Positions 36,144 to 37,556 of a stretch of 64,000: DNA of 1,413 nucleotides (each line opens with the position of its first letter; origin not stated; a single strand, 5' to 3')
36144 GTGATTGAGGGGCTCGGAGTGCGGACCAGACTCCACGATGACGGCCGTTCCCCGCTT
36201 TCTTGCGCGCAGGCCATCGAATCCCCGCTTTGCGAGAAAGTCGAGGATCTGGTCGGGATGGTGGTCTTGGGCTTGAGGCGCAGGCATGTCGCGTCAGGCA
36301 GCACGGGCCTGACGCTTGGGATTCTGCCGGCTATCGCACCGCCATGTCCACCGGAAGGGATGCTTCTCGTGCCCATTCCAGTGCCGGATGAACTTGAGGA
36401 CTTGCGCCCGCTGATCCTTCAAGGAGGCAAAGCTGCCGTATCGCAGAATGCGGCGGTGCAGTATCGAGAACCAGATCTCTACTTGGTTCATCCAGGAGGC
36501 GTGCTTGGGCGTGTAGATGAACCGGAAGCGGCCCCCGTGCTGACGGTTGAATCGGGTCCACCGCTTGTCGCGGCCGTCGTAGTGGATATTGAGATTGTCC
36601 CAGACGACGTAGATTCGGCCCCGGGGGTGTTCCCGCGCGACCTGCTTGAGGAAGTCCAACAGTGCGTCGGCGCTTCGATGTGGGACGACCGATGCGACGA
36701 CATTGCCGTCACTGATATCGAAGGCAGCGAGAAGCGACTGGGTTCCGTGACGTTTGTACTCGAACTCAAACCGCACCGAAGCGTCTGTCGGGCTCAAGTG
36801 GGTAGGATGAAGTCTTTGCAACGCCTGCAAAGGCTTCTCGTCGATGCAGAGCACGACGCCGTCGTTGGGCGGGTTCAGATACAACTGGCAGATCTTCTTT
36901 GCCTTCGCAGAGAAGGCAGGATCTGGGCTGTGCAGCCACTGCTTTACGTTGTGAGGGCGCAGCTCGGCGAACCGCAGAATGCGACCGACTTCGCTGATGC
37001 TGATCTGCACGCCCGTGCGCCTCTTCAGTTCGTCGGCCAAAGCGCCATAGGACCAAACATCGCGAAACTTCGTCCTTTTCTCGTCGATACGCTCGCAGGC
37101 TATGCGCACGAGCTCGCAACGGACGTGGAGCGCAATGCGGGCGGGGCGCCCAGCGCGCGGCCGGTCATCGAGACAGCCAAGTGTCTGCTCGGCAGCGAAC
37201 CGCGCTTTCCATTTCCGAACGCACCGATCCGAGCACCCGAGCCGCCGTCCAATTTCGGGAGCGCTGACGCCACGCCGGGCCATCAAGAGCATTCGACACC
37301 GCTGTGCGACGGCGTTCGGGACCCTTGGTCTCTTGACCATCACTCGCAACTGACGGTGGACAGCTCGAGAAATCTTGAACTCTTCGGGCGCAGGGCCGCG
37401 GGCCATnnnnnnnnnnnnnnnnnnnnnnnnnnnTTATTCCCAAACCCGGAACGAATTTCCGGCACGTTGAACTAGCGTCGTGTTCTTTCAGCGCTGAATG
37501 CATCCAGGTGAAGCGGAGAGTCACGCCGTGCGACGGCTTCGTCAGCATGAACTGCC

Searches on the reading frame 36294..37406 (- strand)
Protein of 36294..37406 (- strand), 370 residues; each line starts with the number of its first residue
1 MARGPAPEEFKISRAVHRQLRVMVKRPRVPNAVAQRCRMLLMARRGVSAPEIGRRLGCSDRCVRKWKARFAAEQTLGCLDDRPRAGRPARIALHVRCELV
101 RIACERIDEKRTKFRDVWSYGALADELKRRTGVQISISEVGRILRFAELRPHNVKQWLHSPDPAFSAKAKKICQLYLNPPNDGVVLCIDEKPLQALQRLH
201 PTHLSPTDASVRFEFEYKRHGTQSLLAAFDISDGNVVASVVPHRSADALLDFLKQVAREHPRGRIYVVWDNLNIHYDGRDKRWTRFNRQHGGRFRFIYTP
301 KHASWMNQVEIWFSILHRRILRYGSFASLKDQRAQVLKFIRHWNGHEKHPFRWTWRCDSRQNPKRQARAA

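Call 83: search_protein_families(library=pfam, proteins=[window:36294-37406:-], max_evalue=0.001)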
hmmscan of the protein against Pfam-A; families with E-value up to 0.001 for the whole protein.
window:36294-37406:- (370 aa): 5 families
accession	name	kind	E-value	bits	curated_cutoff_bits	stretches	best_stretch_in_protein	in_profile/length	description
PF13358.12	DDE_3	-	4e-20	72.6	28.6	1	185-330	2-143/146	DDE superfamily endonuclease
PF13565.12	HTH_32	-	4.1e-13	50.1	33.7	1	63-144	2-73/73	Homeodomain-like domain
PF13384.12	HTH_23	-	4.3e-10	39.5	24.6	1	33-72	4-43/50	Homeodomain-like domain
PF13551.12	HTH_29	-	6.8e-09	36.1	28.1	1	36-91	1-56/64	Winged helix-turn helix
PF13518.12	HTH_28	-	8.5e-07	29.4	25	1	36-73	2-39/52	Helix-turn-helix domain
